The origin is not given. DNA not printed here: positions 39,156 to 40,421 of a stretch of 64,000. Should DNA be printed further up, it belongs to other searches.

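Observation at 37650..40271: Lower-GC cassette of small ORF(s), a signal-less family-5 SBP homologue and an RRE-like/ThiF enzyme: possible peptide-modification (RiPP-like) module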

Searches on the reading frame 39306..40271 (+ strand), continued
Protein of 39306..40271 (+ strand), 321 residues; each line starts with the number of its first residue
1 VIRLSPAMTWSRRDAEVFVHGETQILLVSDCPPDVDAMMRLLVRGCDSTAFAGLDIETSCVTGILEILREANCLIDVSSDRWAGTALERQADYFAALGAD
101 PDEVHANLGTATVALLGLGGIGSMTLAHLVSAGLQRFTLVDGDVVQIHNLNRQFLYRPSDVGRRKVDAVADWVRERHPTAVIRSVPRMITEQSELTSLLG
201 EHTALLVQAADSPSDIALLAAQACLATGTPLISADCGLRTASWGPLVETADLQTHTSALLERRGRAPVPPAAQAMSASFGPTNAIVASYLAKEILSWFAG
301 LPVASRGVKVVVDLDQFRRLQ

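Call 34: search_protein_families(library=ncbifam, proteins=[L002:4759-6729:+, L003:3451-5484:+, L003:7941-9476:+, L002:4529-4750:+, L003:3249-3443:+], max_evalue=0.01)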
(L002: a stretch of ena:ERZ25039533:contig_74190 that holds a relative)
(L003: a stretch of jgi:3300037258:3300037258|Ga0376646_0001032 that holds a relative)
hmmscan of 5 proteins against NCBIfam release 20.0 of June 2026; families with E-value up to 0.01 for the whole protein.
L002:4759-6729:+ (656 aa): 21 families
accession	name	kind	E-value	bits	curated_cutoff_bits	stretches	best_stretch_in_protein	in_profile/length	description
NF050148.1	rSAM_ApyD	equivalog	1.8e-57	195.2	750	1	26-405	26-401/645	RiPP biosynthesis radical SAM protein ApyD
TIGR03975.1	rSAM_ocin_1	subfamily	3.1e-29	102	281.85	1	62-368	115-426/606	RiPP maturation radical SAM C-methyltransferase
TIGR03471.1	HpnJ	equivalog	1.4e-27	96.7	577.6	1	85-393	78-383/472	hopanoid biosynthesis associated radical SAM protein HpnJ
TIGR04072.2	rSAM_ladder_B12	equivalog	4e-25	88.3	360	1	102-367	96-344/443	lipid biosynthesis B12-binding/radical SAM protein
TIGR02026.1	BchE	equivalog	1.3e-24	87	481.35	1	6-371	1-364/497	magnesium-protoporphyrin IX monomethyl ester anaerobic oxidative cyclase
NF038361.1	rSAM_Sden_1168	equivalog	7.7e-24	84.1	575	1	128-393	198-469/560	Sden_1168 family B12-binding radical SAM P-methyltransferase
TIGR04479.1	bcpD_PhpK_rSAM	subfamily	2.2e-20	72.5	600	1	79-368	114-405/504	PhpK family radical SAM P-methyltransferase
TIGR04013.1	B12_SAM_MJ_1487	hypoth_equivalog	6.7e-18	64.7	251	1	107-399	73-359/382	TIGR04013 family B12-binding domain/radical SAM domain-containing protein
TIGR04367.1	HpnR_B12_rSAM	equivalog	1.4e-17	63.5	650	1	25-396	22-372/490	hopanoid C-3 methylase HpnR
TIGR04014.1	B12_SAM_MJ_0865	equivalog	1.2e-16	60.5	360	1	116-394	78-355/434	methyl-coenzyme M reductase glutamine C-methyltransferase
TIGR04385.1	B12_rSAM_cofa1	equivalog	2e-14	53.6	450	1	23-325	18-317/438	B12 lower ligand biosynthesis radical SAM protein BzaD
NF033070.1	rSAM_AprD4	equivalog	3.1e-13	49.4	500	1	144-393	137-386/456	AprD4 family radical SAM diol-dehydratase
TIGR04295.1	B12_rSAM_oligo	hypoth_equivalog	3.1e-10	39.3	400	1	129-325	124-314/422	TIGR04295 family B12-binding domain-containing radical SAM protein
NF045585.1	rSAM_slr0320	equivalog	9.9e-09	34.2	775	1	209-342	241-374/511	photosystem II high light acclimation radical SAM protein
TIGR04428.1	B12_rSAM_trp_MT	equivalog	1.1e-07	30.6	500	1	19-168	10-157/558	tryptophan 2-C-methyltransferase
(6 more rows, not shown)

L003:3451-5484:+ (677 aa): 24 families
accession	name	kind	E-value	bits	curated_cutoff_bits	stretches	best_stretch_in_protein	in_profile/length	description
NF050148.1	rSAM_ApyD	equivalog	4.3e-57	193.9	750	1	47-455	26-431/645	RiPP biosynthesis radical SAM protein ApyD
TIGR03975.1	rSAM_ocin_1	subfamily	1e-30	106.8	281.85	1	83-397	114-432/606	RiPP maturation radical SAM C-methyltransferase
TIGR04072.2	rSAM_ladder_B12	equivalog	1.7e-25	89.6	360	1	45-389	17-344/443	lipid biosynthesis B12-binding/radical SAM protein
TIGR04013.1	B12_SAM_MJ_1487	hypoth_equivalog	3.3e-22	78.9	251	1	118-434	64-372/382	TIGR04013 family B12-binding domain/radical SAM domain-containing protein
TIGR03471.1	HpnJ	equivalog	2.1e-21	76.4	577.6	1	103-418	74-386/472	hopanoid biosynthesis associated radical SAM protein HpnJ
TIGR02026.1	BchE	equivalog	6.1e-21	74.8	481.35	1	45-393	21-364/497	magnesium-protoporphyrin IX monomethyl ester anaerobic oxidative cyclase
NF038361.1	rSAM_Sden_1168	equivalog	1.7e-20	73.1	575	1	149-415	197-469/560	Sden_1168 family B12-binding radical SAM P-methyltransferase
TIGR04479.1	bcpD_PhpK_rSAM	subfamily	4.9e-19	68.1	600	1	119-389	133-404/504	PhpK family radical SAM P-methyltransferase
TIGR04014.1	B12_SAM_MJ_0865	equivalog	3.7e-18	65.5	360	1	122-419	64-358/434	methyl-coenzyme M reductase glutamine C-methyltransferase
TIGR04367.1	HpnR_B12_rSAM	equivalog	3.6e-16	58.8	650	1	46-282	22-245/490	hopanoid C-3 methylase HpnR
TIGR04385.1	B12_rSAM_cofa1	equivalog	7.4e-15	55.1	450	1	111-340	85-310/438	B12 lower ligand biosynthesis radical SAM protein BzaD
NF033070.1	rSAM_AprD4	equivalog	3.8e-12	45.8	500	1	197-417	166-388/456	AprD4 family radical SAM diol-dehydratase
TIGR04295.1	B12_rSAM_oligo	hypoth_equivalog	9.9e-11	41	400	1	227-340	202-307/422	TIGR04295 family B12-binding domain-containing radical SAM protein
NF033712.0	B12_rSAM_KedN5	subfamily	1.4e-07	30.1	700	1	95-308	60-276/624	KedN5 family methylcobalamin-dependent radical SAM C-methyltransferase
NF045585.1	rSAM_slr0320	equivalog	2.7e-07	29.5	775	1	231-346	241-359/511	photosystem II high light acclimation radical SAM protein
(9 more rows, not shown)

L003:7941-9476:+ (511 aa): 68 families (the best 25 are shown)
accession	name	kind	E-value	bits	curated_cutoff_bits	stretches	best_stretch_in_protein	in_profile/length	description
TIGR02982.1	heterocyst_DevA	subfamily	6.2e-12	45.6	295.8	1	114-202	120-206/220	ABC exporter ATP-binding subunit, DevA family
NF010061.0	PRK13538.1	equivalog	1e-10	41.5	195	1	116-215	114-207/211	cytochrome c biogenesis heme-transporting ATPase CcmA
TIGR02857.1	CydD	equivalog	2.3e-10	40.1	435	1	135-210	456-527/529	thiol reductant ABC exporter subunit CydD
TIGR02673.1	FtsE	equivalog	4e-10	39.7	264.85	1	133-212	133-210/214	cell division ATP-binding protein FtsE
TIGR02315.1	ABC_phnC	equivalog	4.3e-10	39.4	266.1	1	114-194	124-202/243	phosphonate ABC transporter ATP-binding protein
TIGR01189.1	ccmA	equivalog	1.6e-08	34.5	131.6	1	133-200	123-188/198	heme ABC exporter ATP-binding protein CcmA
NF007879.0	PRK10584.1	equivalog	4.5e-07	29.8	336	1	112-202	123-210/228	putative ABC transporter ATP-binding protein YbbA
NF008379.0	PRK11174.1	equivalog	6.8e-07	28.3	684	1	135-187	483-535/588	heme ABC transporter permease/ATP-binding protein CydD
NF040873.1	AztA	equivalog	7.5e-07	28.9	220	1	133-201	115-181/191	zinc ABC transporter ATP-binding protein AztA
TIGR02211.1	LolD_lipo_ex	equivalog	2.1e-06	27.4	307.75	1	116-199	122-202/221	lipoprotein-releasing ABC transporter ATP-binding protein LolD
TIGR04521.1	ECF_ATPase_2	equivalog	2.5e-06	26.8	330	1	118-197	126-204/279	energy-coupling factor transporter ATPase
NF008420.0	PRK11247.1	equivalog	6.7e-06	25.5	395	1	131-198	128-193/257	aliphatic sulfonates ABC transporter ATP-binding protein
NF007601.2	PRK10247.1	equivalog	1.6e-05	24.5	292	1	117-199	112-192/204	iron efflux ABC transporter ATP-binding subunit FetA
TIGR01187.1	potA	subfamily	1.6e-05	24.2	355.6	1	136-198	99-160/325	polyamine ABC transporter ATP-binding protein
TIGR03265.1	PhnT2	equivalog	1.9e-05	24.1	457.7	1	134-198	132-194/353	putative 2-aminoethylphosphonate ABC transporter ATP-binding protein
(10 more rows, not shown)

L002:4529-4750:+ (73 aa): 0 families

L003:3249-3443:+ (64 aa): 0 families

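Call 39: predict_structure(alignment_id=A2)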
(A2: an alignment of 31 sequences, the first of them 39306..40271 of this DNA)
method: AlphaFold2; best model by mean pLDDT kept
length: 321 residues; sequences in the alignment: 31
mean_pLDDT: 86.4   pTM: 0.80
mean pLDDT of the five models: 86.4, 85.9, 85.1, 85.0, 81.9
residues with pLDDT >= 90: 182; 70-90: 98; 50-70: 38; < 50: 3
segments of 3 or more residues with pLDDT < 50: none
pLDDT, mean of each block of 10 residues (from residue 1): 85 93 84 94 86 89 92 76 83 84 92 95 94 95 90 82 96 93 95 93 93 89 96 83 89 92 65 63 89 93 67 61 50
secondary structure, 60 per line:
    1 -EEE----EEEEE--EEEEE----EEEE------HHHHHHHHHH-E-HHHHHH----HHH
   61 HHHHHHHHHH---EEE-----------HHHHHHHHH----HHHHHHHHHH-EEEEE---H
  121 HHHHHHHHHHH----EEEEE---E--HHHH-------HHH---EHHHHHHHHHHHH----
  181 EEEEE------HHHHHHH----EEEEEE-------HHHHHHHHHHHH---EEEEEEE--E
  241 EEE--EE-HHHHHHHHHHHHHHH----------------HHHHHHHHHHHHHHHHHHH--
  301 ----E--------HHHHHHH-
elements in order: E2-4 E9-13 E16-20 E25-28 H35-44 H48-53 H58-70 E74-76 H88-96 H101-110 E112-116 H120-131 E136-140 H147-150 H165-176 E181-185 H192-198 E203-208 H216-227 E231-237 E240-243 H249-263 H280-298 H314-320

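Call 43: fold_search(model_id=the predicted structure, library=pdb)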
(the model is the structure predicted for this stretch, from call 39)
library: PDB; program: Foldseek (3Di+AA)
matches with E <= 10: 1694; with E <= 0.001: 238
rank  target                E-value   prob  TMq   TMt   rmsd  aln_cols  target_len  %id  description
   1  3h5a_A                2.6e-19  1.00  0.63  0.58   7.4       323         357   20  Crystal structure of E. coli MccB (released 2009-06-16)
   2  3h9g_C                3.1e-19  1.00  0.69  0.64   6.5       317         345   20  Crystal structure of E. coli MccB + MccA-N7isoASN (released 2009-06-16)
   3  3h9j_B                4.0e-19  1.00  0.65  0.63   6.4       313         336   20  Crystal structure of E. coli MccB + AMPCPP + SeMeT MccA (released 2009-06-16)
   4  3h9q_D                5.6e-19  1.00  0.68  0.66   6.4       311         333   21  Crystal structure of E. coli MccB + SeMet MccA (released 2009-06-16)
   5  3h5a_C                6.0e-19  1.00  0.63  0.57   7.2       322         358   20  Crystal structure of E. coli MccB (released 2009-06-16)
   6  3h5r_C                6.7e-19  1.00  0.67  0.63   6.9       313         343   20  Crystal structure of E. coli MccB + Succinimide (released 2009-06-16)
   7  3h5n_D                1.1e-18  1.00  0.67  0.65   6.1       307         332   20  Crystal structure of E. coli MccB + ATP (released 2009-06-16)
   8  3h9q_B                1.2e-18  1.00  0.66  0.64   6.6       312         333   21  Crystal structure of E. coli MccB + SeMet MccA (released 2009-06-16)
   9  3h9j_D                1.3e-18  1.00  0.68  0.65   6.8       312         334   21  Crystal structure of E. coli MccB + AMPCPP + SeMeT MccA (released 2009-06-16)
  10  3h9j_A                1.3e-18  1.00  0.66  0.63   7.0       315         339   21  Crystal structure of E. coli MccB + AMPCPP + SeMeT MccA (released 2009-06-16)
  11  3h9g_B                1.6e-18  1.00  0.66  0.63   6.5       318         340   20  Crystal structure of E. coli MccB + MccA-N7isoASN (released 2009-06-16)
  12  3h9q_A                2.2e-18  1.00  0.65  0.62   7.2       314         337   21  Crystal structure of E. coli MccB + SeMet MccA (released 2009-06-16)
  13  3h5a_D                2.6e-18  1.00  0.65  0.60   7.3       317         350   20  Crystal structure of E. coli MccB (released 2009-06-16)
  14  3h5r_B                2.6e-18  1.00  0.66  0.63   6.5       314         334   22  Crystal structure of E. coli MccB + Succinimide (released 2009-06-16)
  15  3h5a_B                2.7e-18  1.00  0.64  0.58   7.3       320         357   20  Crystal structure of E. coli MccB (released 2009-06-16)
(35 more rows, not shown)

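Call 59: find_encoding_contigs(protein=P0001, flank=6000, max_places=2)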
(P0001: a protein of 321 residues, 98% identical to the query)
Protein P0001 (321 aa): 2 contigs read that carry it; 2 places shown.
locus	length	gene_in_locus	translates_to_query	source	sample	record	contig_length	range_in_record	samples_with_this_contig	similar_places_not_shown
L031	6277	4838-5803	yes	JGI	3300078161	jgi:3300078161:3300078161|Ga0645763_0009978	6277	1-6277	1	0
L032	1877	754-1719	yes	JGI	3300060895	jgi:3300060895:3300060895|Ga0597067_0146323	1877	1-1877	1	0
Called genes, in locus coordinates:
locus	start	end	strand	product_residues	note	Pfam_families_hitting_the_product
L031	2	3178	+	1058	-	?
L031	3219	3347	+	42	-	-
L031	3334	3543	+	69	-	-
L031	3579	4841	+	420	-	PF00496:SBP_bac_5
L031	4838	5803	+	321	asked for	PF00899:ThiF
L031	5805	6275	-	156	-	?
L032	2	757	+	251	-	?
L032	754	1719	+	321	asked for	PF00899:ThiF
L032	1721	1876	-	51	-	?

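Call 81: search_solved_structures(query=A2, max_evalue=1e-8, show_alignments=5)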
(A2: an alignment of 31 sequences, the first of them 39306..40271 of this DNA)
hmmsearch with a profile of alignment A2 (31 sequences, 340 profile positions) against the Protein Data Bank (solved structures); distinct sequences matched with E-value up to 1e-8: 68 (the best 60 are shown).
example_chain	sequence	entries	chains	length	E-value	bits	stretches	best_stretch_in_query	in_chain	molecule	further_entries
6om4_A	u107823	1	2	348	6e-36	127.4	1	49-321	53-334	MccB protein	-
3h5a_A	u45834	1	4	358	7.5e-36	127.1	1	49-322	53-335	MccB protein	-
3h5n_A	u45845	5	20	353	7.9e-36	127.1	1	49-321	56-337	MccB protein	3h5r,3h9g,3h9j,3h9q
5ff5_A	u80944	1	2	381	4.6e-24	88.4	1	53-209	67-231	PaaA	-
1jw9_B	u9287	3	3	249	8.9e-24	87.4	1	105-236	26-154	MOLYBDOPTERIN BIOSYNTHESIS MOEB PROTEIN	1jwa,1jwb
5l6h_A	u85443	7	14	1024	2.9e-21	79.2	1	104-180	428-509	Ubiquitin-activating enzyme E1 1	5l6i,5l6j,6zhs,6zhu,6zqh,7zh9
3cmm_A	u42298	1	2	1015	2.9e-21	79.2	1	104-180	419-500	Ubiquitin-activating enzyme E1 1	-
6nya_A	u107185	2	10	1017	2.9e-21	79.2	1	104-180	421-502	Ubiquitin-activating enzyme E1 1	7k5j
4nnj_A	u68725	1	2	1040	3e-21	79.1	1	104-180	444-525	Ubiquitin-activating enzyme E1 1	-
5tr4_A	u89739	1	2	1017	4.4e-21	78.6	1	104-180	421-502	Ubiquitin-activating enzyme E1 1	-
3kyd_B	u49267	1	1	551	2.3e-20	76.2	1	102-235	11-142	SUMO-activating enzyme subunit 2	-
9dqb_B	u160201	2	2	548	2.4e-20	76.1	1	103-235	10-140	SUMO-activating enzyme subunit 2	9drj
3kyc_B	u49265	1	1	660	3.1e-20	75.8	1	101-235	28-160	SUMO-activating enzyme subunit 2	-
6cwy_D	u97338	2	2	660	3.2e-20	75.8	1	101-235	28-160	SUMO-activating enzyme subunit 2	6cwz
6xog_B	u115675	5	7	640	3.5e-20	75.6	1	103-235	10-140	SUMO-activating enzyme subunit 2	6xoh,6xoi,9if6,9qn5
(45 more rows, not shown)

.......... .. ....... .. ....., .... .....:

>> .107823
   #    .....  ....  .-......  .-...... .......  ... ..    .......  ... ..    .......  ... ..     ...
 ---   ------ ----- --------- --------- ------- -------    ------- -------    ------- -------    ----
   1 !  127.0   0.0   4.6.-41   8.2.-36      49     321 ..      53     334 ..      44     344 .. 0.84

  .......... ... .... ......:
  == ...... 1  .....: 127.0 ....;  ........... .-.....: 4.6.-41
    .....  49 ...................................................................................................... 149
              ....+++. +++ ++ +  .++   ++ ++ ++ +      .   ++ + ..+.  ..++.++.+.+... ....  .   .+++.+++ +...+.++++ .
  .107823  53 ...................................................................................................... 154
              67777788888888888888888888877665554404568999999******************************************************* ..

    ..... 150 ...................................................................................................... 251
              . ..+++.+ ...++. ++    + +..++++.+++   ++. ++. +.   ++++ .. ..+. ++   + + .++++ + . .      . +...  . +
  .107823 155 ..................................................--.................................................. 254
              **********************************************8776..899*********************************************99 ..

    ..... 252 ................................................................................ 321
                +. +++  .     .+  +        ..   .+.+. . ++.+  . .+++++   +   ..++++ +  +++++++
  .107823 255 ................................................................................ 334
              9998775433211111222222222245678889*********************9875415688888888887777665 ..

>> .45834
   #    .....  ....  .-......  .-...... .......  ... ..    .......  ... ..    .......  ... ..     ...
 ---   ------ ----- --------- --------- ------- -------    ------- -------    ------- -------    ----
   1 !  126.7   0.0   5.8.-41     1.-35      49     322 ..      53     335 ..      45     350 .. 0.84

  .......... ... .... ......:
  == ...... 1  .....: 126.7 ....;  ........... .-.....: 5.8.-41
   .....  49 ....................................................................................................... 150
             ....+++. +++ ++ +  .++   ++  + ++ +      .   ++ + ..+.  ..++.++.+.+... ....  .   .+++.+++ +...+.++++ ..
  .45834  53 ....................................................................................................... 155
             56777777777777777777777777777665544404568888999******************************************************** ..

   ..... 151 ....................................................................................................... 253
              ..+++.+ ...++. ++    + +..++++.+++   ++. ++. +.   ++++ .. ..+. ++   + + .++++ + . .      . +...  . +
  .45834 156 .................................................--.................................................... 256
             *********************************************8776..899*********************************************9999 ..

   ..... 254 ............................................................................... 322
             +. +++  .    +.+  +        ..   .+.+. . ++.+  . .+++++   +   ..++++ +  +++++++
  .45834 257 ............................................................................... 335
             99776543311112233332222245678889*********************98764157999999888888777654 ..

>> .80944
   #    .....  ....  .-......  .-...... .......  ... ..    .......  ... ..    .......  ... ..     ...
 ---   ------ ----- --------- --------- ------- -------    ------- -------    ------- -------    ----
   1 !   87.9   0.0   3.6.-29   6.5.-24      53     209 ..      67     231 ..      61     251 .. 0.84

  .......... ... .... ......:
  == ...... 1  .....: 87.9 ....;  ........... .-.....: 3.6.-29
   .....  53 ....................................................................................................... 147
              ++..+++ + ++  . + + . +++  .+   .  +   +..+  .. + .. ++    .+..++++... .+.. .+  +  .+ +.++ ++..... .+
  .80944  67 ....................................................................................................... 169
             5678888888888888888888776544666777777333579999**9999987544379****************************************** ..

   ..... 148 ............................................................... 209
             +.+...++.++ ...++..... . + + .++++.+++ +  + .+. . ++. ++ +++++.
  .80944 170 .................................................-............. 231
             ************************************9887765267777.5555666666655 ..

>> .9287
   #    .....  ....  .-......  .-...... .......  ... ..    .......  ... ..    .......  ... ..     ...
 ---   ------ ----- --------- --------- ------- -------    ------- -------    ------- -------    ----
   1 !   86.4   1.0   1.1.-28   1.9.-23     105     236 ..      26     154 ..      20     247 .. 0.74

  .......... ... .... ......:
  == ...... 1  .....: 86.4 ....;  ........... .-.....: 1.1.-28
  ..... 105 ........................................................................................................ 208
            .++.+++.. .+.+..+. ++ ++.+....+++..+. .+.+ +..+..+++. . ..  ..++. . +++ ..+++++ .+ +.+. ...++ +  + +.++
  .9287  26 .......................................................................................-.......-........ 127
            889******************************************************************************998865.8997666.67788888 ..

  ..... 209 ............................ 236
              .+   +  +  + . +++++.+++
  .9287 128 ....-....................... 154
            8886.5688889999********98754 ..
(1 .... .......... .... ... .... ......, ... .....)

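Call 82: find_encoding_contigs(protein=P0040, flank=8000, max_places=1)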
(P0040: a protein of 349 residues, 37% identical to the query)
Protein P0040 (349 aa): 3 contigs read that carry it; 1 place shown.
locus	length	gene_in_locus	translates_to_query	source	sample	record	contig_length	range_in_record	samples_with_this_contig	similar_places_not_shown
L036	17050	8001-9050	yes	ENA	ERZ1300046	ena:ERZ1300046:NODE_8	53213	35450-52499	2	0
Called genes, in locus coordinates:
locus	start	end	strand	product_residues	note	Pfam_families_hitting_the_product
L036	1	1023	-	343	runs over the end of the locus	PF00140:Sigma70_r1_2, PF04542:Sigma70_r2, PF04539:Sigma70_r3, PF04545:Sigma70_r4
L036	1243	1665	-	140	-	PF02580:Tyr_Deacylase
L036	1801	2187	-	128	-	PF00581:Rhodanese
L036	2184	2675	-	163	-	PF05995:CDO_I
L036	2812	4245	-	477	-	PF23186:DUF7059, PF05175:MTS, PF08241:Methyltransf_11 (weak), PF13649:Methyltransf_25, PF25004:DUF7782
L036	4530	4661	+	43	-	-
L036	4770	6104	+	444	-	PF00496:SBP_bac_5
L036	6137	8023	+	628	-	PF02310:B12-binding (weak), PF04055:Radical_SAM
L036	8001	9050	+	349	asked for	PF00899:ThiF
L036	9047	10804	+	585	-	PF02543:Carbam_trans_N, PF16861:Carbam_trans_C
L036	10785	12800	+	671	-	PF13472:Lipase_GDSL_2 (faint)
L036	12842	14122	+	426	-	PF05977:MFS_3, PF07690:MFS_1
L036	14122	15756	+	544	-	PF00005:ABC_tran, PF02463:SMC_N (faint), PF05729:NACHT (faint), PF13304:AAA_21 (faint), PF13401:AAA_22 (faint), PF13555:AAA_29 (faint), PF00005:ABC_tran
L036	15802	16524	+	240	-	PF13640:2OG-FeII_Oxy_3, PF13661:2OG-FeII_Oxy_4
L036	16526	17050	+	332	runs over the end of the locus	PF00248:Aldo_ket_red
